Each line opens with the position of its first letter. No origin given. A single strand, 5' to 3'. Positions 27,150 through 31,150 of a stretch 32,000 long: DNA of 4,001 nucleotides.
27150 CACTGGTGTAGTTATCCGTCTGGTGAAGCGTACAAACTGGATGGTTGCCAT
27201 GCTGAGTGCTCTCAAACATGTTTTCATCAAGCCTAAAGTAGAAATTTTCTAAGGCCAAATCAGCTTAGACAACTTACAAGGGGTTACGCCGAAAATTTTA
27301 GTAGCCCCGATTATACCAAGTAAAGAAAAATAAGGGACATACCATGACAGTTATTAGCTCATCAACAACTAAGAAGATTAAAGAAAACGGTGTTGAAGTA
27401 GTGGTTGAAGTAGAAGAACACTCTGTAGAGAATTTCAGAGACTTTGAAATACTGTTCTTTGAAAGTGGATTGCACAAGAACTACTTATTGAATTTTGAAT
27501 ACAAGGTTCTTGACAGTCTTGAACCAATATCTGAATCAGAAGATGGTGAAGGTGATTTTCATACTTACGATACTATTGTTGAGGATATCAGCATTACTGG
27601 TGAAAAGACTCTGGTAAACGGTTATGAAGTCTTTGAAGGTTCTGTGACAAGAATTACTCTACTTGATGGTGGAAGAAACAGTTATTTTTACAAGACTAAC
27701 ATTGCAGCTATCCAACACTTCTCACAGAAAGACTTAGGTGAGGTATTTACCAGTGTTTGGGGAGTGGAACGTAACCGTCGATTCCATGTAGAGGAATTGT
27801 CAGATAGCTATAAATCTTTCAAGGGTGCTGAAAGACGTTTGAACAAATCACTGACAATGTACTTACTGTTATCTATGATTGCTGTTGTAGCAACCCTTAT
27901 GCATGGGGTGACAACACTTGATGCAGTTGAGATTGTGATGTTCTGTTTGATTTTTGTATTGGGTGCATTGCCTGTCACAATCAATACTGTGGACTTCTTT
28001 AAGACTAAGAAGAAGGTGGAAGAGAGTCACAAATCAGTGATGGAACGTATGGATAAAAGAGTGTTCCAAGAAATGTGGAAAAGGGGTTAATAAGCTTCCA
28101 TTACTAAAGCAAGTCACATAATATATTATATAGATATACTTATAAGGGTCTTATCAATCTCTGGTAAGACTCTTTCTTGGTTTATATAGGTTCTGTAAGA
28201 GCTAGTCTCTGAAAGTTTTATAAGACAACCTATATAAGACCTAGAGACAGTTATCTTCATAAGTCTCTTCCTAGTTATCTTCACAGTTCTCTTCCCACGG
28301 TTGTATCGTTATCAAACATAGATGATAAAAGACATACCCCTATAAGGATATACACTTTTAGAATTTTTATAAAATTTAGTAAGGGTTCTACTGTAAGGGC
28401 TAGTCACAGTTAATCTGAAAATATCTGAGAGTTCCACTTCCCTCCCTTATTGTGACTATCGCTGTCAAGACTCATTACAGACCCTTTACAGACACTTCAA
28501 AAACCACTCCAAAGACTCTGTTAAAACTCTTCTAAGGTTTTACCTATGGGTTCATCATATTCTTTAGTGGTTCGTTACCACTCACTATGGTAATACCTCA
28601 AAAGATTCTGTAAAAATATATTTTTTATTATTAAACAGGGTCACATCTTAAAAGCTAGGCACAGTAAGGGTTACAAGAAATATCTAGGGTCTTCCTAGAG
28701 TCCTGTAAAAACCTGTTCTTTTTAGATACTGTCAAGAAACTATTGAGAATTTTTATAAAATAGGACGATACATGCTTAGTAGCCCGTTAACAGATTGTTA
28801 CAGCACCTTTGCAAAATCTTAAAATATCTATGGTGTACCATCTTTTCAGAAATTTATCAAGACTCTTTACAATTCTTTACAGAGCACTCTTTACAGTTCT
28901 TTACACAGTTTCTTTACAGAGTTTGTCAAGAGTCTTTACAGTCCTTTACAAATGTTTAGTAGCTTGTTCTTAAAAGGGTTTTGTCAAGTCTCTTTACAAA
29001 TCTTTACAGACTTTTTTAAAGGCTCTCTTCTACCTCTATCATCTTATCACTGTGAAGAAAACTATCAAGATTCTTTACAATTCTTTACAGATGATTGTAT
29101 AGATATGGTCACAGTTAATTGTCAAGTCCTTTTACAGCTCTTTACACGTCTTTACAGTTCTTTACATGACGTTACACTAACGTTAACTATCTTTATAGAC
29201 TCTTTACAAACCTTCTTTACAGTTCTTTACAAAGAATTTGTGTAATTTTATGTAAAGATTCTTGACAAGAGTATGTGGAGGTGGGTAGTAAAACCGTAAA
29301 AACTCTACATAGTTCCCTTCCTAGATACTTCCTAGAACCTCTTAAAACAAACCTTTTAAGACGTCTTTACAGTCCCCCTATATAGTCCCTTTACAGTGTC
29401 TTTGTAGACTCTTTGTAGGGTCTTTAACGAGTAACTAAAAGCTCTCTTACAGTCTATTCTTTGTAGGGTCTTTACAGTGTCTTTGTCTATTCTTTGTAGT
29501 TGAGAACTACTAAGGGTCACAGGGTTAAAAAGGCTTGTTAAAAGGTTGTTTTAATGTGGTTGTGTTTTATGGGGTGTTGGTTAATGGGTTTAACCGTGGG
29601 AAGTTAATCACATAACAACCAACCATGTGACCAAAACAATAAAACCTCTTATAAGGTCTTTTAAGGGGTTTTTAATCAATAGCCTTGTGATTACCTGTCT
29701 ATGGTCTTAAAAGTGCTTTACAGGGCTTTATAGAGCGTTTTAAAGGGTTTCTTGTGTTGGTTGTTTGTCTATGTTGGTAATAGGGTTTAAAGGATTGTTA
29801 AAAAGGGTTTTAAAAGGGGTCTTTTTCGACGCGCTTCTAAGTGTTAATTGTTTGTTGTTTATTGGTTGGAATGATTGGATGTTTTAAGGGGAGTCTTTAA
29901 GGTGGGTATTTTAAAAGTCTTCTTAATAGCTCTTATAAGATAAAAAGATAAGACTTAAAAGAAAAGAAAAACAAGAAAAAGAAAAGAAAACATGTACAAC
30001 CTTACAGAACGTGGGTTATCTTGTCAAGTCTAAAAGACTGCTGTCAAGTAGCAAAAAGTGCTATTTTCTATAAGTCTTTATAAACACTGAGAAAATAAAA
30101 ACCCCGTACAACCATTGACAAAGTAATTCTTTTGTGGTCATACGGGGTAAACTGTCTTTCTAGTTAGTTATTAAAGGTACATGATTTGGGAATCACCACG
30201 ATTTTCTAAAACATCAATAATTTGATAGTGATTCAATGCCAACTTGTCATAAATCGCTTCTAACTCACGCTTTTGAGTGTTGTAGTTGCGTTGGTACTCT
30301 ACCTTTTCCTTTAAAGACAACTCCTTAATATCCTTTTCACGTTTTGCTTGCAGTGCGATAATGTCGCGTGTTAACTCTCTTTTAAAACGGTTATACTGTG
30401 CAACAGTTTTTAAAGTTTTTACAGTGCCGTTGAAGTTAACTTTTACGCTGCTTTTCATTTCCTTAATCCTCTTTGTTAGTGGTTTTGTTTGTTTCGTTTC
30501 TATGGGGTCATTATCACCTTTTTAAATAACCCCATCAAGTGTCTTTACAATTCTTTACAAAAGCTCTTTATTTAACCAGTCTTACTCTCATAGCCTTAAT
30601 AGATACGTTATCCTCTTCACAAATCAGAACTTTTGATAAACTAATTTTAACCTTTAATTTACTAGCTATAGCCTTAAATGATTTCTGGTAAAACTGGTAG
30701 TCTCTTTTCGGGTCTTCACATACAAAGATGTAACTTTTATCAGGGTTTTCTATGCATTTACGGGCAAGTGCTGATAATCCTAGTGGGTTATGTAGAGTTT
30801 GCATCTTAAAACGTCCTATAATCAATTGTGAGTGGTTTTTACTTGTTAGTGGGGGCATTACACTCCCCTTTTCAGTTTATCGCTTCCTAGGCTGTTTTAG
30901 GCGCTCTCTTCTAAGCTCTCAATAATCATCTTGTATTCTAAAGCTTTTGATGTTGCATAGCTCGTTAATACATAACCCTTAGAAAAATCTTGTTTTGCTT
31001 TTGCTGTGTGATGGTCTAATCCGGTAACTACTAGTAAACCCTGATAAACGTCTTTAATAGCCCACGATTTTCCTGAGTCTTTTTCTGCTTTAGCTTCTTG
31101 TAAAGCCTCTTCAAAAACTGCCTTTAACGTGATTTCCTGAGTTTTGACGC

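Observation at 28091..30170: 2-kb ORF-free zone where both flanking transcription units converge (candidate origin, packaging site or genome terminus)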

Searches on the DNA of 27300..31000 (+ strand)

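Call 4: search_dna_similar(query=window:27300-31000:+, collection=phages, mode=near, max_rows=25)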
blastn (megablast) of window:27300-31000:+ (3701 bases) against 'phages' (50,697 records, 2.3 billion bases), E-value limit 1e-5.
Records with a match: 2; places in all: 2; records where one place covers at least 80% of the query: 0.
Best place of each record, by identity: 80-90% 1; 60-80% 1.
By first word of the organism name: Hafnia 2.
By host as written in the record: Hafnia paralvei 2.
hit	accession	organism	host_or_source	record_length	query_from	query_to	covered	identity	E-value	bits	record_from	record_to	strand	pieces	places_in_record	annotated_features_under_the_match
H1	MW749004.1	Hafnia phage vB_HpaM_Zyzzx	Hafnia paralvei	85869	799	3701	78%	87.4%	0e+0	3408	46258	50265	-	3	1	hypothetical protein (x6) | putative gyrase/topoisomerase IV subunit A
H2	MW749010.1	Hafnia phage vB_HpaM_SarahDanielle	Hafnia paralvei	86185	1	1997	54%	79.8%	0e+0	1382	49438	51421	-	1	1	hypothetical protein (x2)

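Call 7: get_annotated_region(hit=H1, flank=4000)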
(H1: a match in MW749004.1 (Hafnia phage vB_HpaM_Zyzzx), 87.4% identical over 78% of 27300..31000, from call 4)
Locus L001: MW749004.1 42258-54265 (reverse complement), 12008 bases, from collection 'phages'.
description: Hafnia phage vB_HpaM_Zyzzx, complete genome.
organism: Hafnia phage vB_HpaM_Zyzzx (NCBI taxid 2836109)
taxonomy: Viruses; Duplodnaviria; Heunggongvirae; Uroviricota; Caudoviricetes; Ounavirinae
host: Hafnia paralvei; source: Orem; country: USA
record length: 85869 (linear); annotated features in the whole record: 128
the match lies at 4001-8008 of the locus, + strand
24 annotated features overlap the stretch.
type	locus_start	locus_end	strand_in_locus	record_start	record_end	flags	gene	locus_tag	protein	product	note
CDS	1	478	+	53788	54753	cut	-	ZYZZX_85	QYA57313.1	putative tail protein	-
CDS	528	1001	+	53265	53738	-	-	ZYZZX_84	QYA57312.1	putative lysin protein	-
CDS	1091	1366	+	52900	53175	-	-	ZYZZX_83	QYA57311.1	hypothetical protein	-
CDS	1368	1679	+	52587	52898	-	-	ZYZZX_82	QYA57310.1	hypothetical protein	-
CDS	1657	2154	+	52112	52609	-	-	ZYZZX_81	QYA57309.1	hypothetical protein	-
CDS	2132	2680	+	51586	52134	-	-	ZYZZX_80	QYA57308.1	hypothetical protein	-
CDS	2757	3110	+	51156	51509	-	-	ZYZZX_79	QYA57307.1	hypothetical protein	-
CDS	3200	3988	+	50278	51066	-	-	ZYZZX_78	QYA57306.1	hypothetical protein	-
CDS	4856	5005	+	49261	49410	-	-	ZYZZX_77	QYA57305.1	hypothetical protein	-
CDS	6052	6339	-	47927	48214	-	-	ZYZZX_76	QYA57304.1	hypothetical protein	-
CDS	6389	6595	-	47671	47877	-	-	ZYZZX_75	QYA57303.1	hypothetical protein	-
CDS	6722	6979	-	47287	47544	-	-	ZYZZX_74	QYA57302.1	putative gyrase/topoisomerase IV subunit A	-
CDS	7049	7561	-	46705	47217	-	-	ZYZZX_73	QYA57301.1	hypothetical protein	-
CDS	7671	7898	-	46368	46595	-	-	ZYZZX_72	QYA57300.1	hypothetical protein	-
CDS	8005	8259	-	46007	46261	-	-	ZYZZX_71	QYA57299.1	hypothetical protein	-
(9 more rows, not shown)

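Call 8: get_annotated_region(hit=H2, flank=4000)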
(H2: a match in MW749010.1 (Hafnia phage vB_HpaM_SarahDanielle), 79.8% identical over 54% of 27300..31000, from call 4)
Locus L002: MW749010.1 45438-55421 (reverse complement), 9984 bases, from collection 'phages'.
description: Hafnia phage vB_HpaM_SarahDanielle, complete genome.
organism: Hafnia phage vB_HpaM_SarahDanielle (NCBI taxid 2836113)
taxonomy: Viruses; Duplodnaviria; Heunggongvirae; Uroviricota; Caudoviricetes; Ounavirinae
host: Hafnia paralvei; source: Orem; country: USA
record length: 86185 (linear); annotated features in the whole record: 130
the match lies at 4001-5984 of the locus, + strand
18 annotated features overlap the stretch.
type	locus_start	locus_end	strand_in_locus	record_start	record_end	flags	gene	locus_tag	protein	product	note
CDS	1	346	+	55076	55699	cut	-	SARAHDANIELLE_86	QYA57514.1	hypothetical protein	-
CDS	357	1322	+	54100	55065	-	-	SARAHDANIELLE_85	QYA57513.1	putative tail protein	-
CDS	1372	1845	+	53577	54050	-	-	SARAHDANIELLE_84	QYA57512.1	putative lysin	-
CDS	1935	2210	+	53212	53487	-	-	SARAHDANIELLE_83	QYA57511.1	hypothetical protein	-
CDS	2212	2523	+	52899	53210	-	-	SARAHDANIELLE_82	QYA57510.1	hypothetical protein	-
CDS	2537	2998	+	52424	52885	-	-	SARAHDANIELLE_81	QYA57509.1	hypothetical protein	-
CDS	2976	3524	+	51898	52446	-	-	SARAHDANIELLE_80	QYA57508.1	hypothetical protein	-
CDS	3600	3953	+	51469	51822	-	-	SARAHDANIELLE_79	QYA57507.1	hypothetical protein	-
CDS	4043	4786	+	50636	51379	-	-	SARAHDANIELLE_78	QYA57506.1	hypothetical protein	-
CDS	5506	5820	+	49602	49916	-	-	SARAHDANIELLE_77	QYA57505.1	hypothetical protein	-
CDS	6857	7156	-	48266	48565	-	-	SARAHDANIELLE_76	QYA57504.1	hypothetical protein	-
CDS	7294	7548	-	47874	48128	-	-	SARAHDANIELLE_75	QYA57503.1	hypothetical protein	-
CDS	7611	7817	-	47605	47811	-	-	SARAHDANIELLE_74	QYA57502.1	hypothetical protein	-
CDS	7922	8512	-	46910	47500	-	-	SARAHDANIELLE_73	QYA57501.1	hypothetical protein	-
CDS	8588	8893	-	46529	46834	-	-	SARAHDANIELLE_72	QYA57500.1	hypothetical protein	-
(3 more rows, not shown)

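Call 15: search_rna_families(source=window, start=27500, end=30800, threshold=evalue, max_evalue=1)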
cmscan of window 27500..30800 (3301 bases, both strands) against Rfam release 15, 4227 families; matches with E-value up to 1: 0.
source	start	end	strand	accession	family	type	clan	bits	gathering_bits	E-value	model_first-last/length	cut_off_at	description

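Call 21: search_dna_similar(query=window:28091-30170:+, collection=phages, mode=distant, max_rows=40)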
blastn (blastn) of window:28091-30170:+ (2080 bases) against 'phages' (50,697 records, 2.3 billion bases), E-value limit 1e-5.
Records with a match: 31; places in all: 33; records where one place covers at least 80% of the query: 2.
Best place of each record, by identity: 80-90% 8; 60-80% 23.
By first word of the organism name: Shigella 14; Citrobacter 8; Escherichia 7; Hafnia 2.
By host as written in the record: Shigella flexneri 7; Citrobacter freundii 5; Shigella sp. 3; Hafnia paralvei 2; Shigella boydii; Shigella flexneri 2; Escherichia coli MG1655 2; Escherichia coli M719-6WT 1; Escherichia coli DH5a 1; and 8 more.
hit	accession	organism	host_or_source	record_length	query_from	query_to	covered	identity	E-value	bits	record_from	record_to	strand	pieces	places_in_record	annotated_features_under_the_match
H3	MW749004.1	Hafnia phage vB_HpaM_Zyzzx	Hafnia paralvei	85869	8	2076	99%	87.0%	0e+0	2612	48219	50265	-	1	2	hypothetical protein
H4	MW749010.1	Hafnia phage vB_HpaM_SarahDanielle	Hafnia paralvei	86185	8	2061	99%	76.4%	0e+0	1534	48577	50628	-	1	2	hypothetical protein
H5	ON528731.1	Shigella phage ESh21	Shigella sp.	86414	683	868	9%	70.9%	2e-6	62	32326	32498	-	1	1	hypothetical protein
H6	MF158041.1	Shigella phage Sf15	Shigella flexneri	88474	671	815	7%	73.0%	7e-7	64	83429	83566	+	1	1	none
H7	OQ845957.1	Escherichia phage pEC-M719-6WT.1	Escherichia coli M719-6WT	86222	683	830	7%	71.1%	8e-6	60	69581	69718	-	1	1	hypothetical protein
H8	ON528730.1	Shigella phage ESh20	Shigella sp.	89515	671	815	7%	72.3%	7e-7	64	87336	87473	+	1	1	none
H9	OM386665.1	Escherichia phage vB_EcoM_ESCO56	Escherichia coli DH5a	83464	683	821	7%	73.6%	5e-8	66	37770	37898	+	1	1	none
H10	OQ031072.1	Shigella phage SFPB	Shigella flexneri KCTC 22192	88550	683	818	7%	73.7%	2e-7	65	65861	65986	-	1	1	none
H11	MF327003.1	Shigella phage Sf14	Shigella flexneri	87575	683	815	6%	74.8%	5e-9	71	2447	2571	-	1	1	none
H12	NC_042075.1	Shigella phage Sf14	Shigella flexneri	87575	683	815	6%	74.8%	5e-9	71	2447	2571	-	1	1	none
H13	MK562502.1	Shigella phage KPS64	Shigella flexneri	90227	683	815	6%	74.1%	5e-9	71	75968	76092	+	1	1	none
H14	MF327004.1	Shigella phage Sf17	Shigella boydii; Shigella flexneri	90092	683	815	6%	74.1%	5e-8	66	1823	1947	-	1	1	none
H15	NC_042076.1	Shigella phage Sf17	Shigella boydii; Shigella flexneri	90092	683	815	6%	74.1%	5e-8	66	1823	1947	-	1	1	none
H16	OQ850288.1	Escherichia phage vB_EcoM_ULIM9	Escherichia sp.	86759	683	815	6%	73.3%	2e-6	62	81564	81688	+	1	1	hypothetical protein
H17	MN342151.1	Escherichia phage vB_EcoM_3HA14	Escherichia coli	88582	683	815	6%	72.6%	2e-6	62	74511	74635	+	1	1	none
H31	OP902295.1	Citrobacter phage BSwM KMM2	Citrobacter freundii ZY198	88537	683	738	3%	87.7%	2e-7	65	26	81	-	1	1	none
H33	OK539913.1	Citrobacter phage vB_CbrM_HP1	Citrobacter braakii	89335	683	738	3%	86.0%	2e-6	61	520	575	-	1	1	repeat_region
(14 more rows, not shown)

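Call 23: get_annotated_region(hit=H33, flank=4000)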
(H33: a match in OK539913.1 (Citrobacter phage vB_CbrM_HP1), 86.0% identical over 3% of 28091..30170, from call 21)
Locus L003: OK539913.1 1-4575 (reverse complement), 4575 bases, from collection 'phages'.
description: Citrobacter phage vB_CbrM_HP1, complete genome.
organism: Citrobacter phage vB_CbrM_HP1 (NCBI taxid 2876111)
taxonomy: Viruses; Duplodnaviria; Heunggongvirae; Uroviricota; Caudoviricetes; Ounavirinae; Mooglevirus
host: Citrobacter braakii; source: sewage; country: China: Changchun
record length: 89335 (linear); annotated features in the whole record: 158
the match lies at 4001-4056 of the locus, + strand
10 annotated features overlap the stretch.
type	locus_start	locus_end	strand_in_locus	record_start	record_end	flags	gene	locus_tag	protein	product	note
CDS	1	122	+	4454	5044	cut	-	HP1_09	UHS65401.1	hypothetical protein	HP1_09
CDS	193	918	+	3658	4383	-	-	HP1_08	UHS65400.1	hypothetical protein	HP1_08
CDS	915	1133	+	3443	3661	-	-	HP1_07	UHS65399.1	hypothetical protein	HP1_07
CDS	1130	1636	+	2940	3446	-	-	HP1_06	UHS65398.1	hypothetical protein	HP1_06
CDS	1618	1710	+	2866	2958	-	-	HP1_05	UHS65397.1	hypothetical protein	HP1_05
CDS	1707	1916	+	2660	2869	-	-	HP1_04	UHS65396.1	hypothetical protein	HP1_04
CDS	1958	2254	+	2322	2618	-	-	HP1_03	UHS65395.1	hypothetical protein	HP1_03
CDS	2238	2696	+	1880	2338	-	-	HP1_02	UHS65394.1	hypothetical protein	HP1_02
CDS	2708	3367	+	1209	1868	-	-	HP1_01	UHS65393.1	hypothetical protein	HP1_01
repeat_region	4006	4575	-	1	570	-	-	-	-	-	-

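Call 24: get_annotated_region(hit=H31, flank=4000)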
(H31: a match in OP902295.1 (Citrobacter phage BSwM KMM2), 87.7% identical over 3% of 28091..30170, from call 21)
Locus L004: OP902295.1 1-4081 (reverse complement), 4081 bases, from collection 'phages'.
description: Citrobacter phage BSwM KMM2, complete genome.
organism: Citrobacter phage BSwM KMM2 (NCBI taxid 3003613)
taxonomy: Viruses; Duplodnaviria; Heunggongvirae; Uroviricota; Caudoviricetes; Ounavirinae; Mooglevirus
host: Citrobacter freundii ZY198; source: Baltic sea water; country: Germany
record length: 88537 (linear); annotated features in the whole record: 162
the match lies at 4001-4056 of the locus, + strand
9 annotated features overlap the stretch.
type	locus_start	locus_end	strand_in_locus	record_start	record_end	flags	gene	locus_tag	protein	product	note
CDS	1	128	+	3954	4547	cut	-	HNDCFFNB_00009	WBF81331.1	hypothetical protein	-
CDS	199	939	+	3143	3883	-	-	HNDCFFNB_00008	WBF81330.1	hypothetical protein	-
CDS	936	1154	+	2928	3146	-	-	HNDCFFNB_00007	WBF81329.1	hypothetical protein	-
CDS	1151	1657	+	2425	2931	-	-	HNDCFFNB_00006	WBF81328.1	hypothetical protein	-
CDS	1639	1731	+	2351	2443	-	-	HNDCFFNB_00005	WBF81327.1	hypothetical protein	-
CDS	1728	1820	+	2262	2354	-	-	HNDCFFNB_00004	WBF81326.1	hypothetical protein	-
CDS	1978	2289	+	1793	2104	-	-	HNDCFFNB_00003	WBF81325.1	hypothetical protein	-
CDS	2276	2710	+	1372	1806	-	-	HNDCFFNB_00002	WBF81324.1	hypothetical protein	-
CDS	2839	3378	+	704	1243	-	-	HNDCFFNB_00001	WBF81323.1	hypothetical protein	-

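Call 37: search_dna_similar(query=L003:4006-4575:+, collection=phages, mode=near, max_rows=40)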
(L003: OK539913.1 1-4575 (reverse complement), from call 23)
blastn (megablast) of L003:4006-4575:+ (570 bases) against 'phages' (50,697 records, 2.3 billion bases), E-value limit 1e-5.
Records with a match: 243; places in all: 264; records where one place covers at least 80% of the query: 201.
Best place of each record, by identity: >=99% 1; 90-95% 13; 80-90% 50; 60-80% 179.
By first word of the organism name: Escherichia 114; Salmonella 69; Shigella 22; Felixounavirus 14; Citrobacter 11; Enterobacteria 9; Phage 3; Staphylococcus 1.
By host as written in the record: Escherichia coli 30; - 28; Escherichia coli K-12 MG1655 20; Escherichia coli O157:H7 11; Shigella flexneri 10; Citrobacter freundii 8; Salmonella enterica 7; Salmonella sp. 6; and 69 more.
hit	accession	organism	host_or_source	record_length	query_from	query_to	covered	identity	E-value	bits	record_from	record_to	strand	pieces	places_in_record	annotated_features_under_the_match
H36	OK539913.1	Citrobacter phage vB_CbrM_HP1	Citrobacter braakii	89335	1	570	100%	100.0%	0e+0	1053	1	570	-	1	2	repeat_region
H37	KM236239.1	Citrobacter phage Moogle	Citrobacter freundii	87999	1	570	100%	92.5%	0e+0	815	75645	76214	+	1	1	none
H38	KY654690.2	Citrobacter phage Mijalis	Citrobacter freundii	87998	1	570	100%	92.5%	0e+0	815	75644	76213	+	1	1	none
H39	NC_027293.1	Citrobacter phage Moogle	Citrobacter freundii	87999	1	570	100%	92.5%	0e+0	815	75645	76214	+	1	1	none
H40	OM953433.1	Shigella phage Henu11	Shigella dysenteriae CMCC(B)51105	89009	1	570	100%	91.7%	0e+0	787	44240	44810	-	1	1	none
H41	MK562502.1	Shigella phage KPS64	Shigella flexneri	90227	1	570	100%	90.6%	0e+0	754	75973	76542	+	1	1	none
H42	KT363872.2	Citrobacter phage Mordin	Citrobacter freundii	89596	1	570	100%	90.4%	0e+0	749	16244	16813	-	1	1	none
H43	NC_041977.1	Citrobacter phage Mordin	Citrobacter freundii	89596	1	570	100%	90.4%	0e+0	749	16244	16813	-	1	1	none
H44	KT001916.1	Citrobacter phage Michonne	Citrobacter freundii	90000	1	570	100%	90.2%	0e+0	743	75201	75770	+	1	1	hypothetical protein | ribosome_binding_site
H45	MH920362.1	Citrobacter phage Maleficent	Citrobacter freundii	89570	1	570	100%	90.2%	0e+0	743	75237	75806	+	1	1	none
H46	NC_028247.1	Citrobacter phage Michonne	Citrobacter freundii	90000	1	570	100%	90.2%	0e+0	743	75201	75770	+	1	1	hypothetical protein | ribosome_binding_site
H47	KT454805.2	Escherichia phage phiSUSP1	Escherichia coli MG1655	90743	1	570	100%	90.1%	0e+0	737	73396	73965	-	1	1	none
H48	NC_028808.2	Escherichia phage phiSUSP1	Escherichia coli MG1655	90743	1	570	100%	90.1%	0e+0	737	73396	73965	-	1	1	none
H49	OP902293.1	Citrobacter phage BSwM KMM4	Citrobacter sp. TSA-1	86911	2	570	100%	90.1%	0e+0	736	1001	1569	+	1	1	none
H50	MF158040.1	Shigella phage Sf13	Shigella flexneri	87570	1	570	100%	89.4%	0e+0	715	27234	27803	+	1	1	none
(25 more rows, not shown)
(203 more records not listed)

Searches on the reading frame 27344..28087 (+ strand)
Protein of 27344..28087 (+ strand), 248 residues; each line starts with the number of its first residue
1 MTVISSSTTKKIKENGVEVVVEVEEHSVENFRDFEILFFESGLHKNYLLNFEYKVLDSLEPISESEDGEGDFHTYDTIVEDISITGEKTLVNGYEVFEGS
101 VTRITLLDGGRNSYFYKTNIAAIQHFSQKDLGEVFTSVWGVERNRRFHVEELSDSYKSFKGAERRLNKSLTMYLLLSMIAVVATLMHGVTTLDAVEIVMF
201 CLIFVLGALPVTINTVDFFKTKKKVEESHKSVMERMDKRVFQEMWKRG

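Call 22: search_dna_similar(query=window:27344-28087:+, collection=phages, mode=protein, max_rows=40, rows=spread)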
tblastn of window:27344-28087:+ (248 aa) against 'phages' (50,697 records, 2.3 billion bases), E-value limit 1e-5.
Records with a match: 2; places in all: 2; records where one place covers at least 80% of the query: 2.
Best place of each record, by identity: 60-80% 2.
By first word of the organism name: Hafnia 2.
By host as written in the record: Hafnia paralvei 2.
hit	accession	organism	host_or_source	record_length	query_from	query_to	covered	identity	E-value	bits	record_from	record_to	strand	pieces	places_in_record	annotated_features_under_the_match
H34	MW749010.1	Hafnia phage vB_HpaM_SarahDanielle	Hafnia paralvei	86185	1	247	100%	62.8%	9e-94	306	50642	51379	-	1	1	hypothetical protein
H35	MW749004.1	Hafnia phage vB_HpaM_Zyzzx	Hafnia paralvei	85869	1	245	99%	61.6%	2e-92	302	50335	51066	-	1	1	hypothetical protein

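Call 81: search_protein_families(library=pfam, proteins=[window:27344-28087:+], max_evalue=0.01)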
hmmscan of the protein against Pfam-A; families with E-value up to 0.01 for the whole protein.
window:27344-28087:+ (248 aa): 1 family
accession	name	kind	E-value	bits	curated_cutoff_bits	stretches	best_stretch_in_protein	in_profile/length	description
PF13903.11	Claudin_2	-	0.0055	16.9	29.1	1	143-239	68-164/192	PMP-22/EMP/MP20/Claudin tight junction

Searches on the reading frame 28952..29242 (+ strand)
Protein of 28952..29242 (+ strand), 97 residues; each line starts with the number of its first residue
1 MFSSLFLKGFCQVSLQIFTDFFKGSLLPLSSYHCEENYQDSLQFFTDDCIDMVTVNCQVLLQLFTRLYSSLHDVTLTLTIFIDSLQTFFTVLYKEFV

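Call 81: search_protein_families(library=pfam, proteins=[window:28952-29242:+], max_evalue=0.01)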
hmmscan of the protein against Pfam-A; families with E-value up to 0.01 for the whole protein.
window:28952-29242:+ (97 aa): 0 families
